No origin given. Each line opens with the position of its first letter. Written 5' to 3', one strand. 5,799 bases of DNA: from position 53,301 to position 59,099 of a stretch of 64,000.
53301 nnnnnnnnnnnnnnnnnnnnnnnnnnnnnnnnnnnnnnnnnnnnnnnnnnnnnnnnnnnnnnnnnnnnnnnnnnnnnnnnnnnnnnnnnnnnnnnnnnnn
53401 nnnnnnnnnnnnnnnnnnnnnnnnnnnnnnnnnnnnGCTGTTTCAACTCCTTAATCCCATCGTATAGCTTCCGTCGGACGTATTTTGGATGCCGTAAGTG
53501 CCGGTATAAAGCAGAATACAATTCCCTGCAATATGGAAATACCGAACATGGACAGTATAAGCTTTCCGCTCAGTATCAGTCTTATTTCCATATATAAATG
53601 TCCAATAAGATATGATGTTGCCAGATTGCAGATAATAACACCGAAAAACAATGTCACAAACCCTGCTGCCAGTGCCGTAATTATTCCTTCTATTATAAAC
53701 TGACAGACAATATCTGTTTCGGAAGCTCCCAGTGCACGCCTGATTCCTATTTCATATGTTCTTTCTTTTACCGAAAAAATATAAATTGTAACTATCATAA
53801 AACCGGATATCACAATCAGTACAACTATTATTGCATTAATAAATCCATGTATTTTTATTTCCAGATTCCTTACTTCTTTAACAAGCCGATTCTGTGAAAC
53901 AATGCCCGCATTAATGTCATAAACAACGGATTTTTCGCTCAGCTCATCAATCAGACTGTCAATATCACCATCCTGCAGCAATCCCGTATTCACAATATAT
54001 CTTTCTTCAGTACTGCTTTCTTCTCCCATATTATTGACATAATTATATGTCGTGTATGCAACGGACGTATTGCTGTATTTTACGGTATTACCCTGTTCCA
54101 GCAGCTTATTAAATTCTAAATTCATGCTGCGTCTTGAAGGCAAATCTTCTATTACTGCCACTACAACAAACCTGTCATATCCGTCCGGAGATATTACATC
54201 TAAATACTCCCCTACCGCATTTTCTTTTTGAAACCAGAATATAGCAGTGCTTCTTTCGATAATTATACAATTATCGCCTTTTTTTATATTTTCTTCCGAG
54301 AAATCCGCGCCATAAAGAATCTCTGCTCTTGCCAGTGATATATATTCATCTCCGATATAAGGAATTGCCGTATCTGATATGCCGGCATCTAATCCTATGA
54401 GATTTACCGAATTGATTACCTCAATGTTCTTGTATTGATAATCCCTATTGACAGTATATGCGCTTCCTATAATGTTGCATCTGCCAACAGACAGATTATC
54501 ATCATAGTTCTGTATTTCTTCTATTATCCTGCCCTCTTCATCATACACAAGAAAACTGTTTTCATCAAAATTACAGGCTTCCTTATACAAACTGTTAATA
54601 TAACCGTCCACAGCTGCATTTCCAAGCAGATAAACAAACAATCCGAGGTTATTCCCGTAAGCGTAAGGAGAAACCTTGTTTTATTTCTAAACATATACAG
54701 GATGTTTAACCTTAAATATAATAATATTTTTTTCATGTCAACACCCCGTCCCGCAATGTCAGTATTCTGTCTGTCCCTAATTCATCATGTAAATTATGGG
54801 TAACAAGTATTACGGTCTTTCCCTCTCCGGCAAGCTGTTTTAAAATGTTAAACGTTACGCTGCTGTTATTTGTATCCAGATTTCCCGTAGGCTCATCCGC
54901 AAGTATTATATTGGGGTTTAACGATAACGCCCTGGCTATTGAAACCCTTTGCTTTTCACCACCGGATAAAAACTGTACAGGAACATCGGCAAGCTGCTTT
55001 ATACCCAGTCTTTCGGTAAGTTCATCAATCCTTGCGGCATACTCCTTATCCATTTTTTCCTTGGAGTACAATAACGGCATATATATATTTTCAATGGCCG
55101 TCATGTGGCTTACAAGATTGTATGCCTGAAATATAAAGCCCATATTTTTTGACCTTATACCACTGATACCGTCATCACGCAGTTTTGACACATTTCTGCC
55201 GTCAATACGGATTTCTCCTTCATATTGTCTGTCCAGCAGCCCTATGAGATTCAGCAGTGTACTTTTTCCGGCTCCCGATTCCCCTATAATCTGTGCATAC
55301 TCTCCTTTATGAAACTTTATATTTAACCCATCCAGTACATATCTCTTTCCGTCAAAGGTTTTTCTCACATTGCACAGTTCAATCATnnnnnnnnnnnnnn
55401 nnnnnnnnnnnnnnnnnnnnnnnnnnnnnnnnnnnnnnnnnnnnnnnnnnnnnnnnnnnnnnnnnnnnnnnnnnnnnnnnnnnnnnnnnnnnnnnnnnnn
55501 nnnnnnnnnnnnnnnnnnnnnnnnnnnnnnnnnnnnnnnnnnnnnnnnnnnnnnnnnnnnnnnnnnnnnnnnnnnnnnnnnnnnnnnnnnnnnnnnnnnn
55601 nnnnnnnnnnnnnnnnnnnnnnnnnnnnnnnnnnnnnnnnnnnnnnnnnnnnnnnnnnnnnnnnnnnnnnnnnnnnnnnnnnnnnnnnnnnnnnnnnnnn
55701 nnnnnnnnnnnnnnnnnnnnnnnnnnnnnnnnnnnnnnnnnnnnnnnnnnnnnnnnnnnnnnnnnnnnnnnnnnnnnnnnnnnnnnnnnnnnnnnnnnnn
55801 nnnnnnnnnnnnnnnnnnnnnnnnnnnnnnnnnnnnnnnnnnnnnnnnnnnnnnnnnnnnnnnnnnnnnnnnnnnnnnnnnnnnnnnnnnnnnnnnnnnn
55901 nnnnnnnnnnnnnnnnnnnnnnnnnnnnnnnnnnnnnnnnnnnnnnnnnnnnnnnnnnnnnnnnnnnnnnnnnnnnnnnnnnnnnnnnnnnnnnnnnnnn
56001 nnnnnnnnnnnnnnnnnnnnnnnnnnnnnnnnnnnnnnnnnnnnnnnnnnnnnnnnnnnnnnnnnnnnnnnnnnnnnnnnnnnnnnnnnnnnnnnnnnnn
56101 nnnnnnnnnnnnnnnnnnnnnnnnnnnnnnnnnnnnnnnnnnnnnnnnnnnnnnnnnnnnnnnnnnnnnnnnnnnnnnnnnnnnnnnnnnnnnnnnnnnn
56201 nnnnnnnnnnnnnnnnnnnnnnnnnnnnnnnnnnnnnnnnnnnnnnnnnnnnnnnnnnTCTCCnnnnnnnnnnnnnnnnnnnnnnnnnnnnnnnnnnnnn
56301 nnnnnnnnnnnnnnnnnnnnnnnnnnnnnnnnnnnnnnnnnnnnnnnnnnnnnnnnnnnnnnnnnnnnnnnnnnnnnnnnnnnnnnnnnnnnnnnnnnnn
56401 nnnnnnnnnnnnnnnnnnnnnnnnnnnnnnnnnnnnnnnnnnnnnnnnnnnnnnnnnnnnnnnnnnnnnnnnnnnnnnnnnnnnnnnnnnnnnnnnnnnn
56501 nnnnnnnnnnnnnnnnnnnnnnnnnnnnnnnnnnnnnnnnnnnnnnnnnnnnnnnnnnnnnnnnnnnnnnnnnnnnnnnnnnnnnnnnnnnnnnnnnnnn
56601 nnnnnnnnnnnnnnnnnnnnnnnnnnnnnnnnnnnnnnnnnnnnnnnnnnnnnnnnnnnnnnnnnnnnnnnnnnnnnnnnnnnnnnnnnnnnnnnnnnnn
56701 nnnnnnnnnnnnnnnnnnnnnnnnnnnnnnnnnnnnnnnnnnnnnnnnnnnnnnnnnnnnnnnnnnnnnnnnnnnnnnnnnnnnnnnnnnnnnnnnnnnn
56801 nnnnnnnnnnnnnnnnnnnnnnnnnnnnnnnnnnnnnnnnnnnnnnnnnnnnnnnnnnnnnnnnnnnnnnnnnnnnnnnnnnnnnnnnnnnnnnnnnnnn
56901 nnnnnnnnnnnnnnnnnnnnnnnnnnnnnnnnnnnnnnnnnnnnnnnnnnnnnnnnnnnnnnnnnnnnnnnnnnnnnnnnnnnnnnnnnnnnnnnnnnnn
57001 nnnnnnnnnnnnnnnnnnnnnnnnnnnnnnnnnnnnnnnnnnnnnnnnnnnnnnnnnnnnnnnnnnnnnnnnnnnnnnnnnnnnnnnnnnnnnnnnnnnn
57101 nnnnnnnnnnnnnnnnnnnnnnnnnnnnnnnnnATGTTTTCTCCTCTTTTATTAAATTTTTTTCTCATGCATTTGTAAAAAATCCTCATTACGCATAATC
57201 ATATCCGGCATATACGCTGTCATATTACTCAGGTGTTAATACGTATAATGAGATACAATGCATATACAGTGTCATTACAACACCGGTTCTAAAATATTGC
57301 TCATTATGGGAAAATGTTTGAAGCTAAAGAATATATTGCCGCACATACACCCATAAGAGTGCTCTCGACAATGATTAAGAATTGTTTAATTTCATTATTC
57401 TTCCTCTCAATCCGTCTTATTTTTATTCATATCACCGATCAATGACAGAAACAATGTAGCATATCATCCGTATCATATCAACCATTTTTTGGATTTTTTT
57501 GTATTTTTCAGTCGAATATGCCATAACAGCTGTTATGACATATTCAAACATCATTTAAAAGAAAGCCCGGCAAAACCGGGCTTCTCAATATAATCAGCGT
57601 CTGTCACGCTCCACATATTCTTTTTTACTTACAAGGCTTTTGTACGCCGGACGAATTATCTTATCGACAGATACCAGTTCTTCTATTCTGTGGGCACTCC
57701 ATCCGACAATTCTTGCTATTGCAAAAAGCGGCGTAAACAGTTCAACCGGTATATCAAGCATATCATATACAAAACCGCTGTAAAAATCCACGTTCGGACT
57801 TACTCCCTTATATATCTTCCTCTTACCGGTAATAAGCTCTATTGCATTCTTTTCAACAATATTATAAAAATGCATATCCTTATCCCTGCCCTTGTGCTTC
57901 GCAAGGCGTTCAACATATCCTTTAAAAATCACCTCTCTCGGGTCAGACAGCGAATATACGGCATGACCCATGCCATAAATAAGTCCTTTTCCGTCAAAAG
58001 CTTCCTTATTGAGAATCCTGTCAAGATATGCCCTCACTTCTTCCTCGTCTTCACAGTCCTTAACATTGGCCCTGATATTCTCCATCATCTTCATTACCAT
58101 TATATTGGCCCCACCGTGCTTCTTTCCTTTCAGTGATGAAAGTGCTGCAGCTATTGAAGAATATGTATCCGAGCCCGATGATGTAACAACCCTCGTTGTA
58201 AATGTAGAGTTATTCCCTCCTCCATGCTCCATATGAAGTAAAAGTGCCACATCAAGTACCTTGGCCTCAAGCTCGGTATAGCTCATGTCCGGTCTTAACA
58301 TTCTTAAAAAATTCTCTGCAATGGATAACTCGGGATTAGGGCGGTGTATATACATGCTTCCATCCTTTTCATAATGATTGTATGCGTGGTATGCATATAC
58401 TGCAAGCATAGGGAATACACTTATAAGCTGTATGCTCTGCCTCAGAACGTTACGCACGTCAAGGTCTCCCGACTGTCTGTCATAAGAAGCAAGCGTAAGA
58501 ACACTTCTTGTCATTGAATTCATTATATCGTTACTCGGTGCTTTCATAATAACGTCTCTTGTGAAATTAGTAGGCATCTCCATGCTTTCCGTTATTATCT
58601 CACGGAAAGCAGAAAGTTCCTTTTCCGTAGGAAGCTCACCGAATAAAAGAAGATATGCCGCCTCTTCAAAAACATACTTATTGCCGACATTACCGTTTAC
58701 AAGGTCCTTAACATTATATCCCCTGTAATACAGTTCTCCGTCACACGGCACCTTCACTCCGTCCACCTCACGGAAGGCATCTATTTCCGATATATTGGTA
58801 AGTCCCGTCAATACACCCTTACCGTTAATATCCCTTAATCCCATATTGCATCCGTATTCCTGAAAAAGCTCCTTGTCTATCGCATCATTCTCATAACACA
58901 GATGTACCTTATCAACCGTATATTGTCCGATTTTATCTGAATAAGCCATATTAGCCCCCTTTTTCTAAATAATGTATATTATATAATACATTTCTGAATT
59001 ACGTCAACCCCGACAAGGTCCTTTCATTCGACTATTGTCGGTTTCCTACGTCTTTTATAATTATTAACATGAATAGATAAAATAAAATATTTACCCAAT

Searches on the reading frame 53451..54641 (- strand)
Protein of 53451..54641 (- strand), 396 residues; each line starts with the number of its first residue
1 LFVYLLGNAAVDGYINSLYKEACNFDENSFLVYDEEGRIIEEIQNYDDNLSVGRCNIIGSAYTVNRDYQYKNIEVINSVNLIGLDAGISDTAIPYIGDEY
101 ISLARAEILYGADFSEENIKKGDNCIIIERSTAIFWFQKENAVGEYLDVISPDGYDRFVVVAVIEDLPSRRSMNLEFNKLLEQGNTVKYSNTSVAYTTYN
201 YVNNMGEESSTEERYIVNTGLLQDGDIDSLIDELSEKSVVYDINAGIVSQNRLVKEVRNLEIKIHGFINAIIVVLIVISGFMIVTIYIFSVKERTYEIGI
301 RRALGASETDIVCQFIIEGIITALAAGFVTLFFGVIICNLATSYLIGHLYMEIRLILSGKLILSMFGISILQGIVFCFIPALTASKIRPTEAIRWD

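Call 73: search_protein_families(library=pfam, proteins=[window:53451-54641:-], max_evalue=0.0001)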
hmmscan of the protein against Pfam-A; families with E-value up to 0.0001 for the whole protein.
window:53451-54641:- (396 aa): 1 family
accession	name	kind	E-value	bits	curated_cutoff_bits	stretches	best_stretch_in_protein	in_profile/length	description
PF02687.27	FtsX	-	2.6e-14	53.8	25.5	1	270-388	2-119/120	FtsX-like permease C-terminal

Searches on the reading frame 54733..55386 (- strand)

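Call 73: search_protein_families(library=pfam, proteins=[window:54733-55386:-], max_evalue=0.0001)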
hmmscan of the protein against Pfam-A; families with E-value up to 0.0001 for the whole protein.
window:54733-55386:- (217 aa): 1 family
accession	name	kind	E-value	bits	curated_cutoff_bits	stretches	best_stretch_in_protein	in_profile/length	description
PF00005.33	ABC_tran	-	2.9e-34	119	25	1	18-167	1-136/137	ABC transporter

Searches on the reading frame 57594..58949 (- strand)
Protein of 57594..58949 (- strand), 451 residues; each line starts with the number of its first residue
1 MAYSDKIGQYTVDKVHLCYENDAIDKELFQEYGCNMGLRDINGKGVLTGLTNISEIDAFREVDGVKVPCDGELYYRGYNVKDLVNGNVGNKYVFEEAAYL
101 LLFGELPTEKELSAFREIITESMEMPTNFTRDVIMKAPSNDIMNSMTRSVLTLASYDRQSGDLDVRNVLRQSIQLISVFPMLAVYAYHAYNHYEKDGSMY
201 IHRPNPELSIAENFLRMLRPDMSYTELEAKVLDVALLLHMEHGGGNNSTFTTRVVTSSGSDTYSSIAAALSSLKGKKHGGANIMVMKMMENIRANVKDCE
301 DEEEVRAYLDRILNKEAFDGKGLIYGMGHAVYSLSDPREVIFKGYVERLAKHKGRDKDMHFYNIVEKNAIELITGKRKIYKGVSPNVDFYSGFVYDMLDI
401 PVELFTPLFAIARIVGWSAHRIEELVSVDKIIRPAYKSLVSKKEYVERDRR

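Call 73: search_protein_families(library=pfam, proteins=[window:57594-58949:-], max_evalue=0.0001)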
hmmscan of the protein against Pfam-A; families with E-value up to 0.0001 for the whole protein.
window:57594-58949:- (451 aa): 1 family
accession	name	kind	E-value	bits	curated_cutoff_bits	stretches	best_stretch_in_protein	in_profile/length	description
PF00285.26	Citrate_synt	-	7.2e-117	390.8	27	1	44-435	3-357/357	Citrate synthase, C-terminal domain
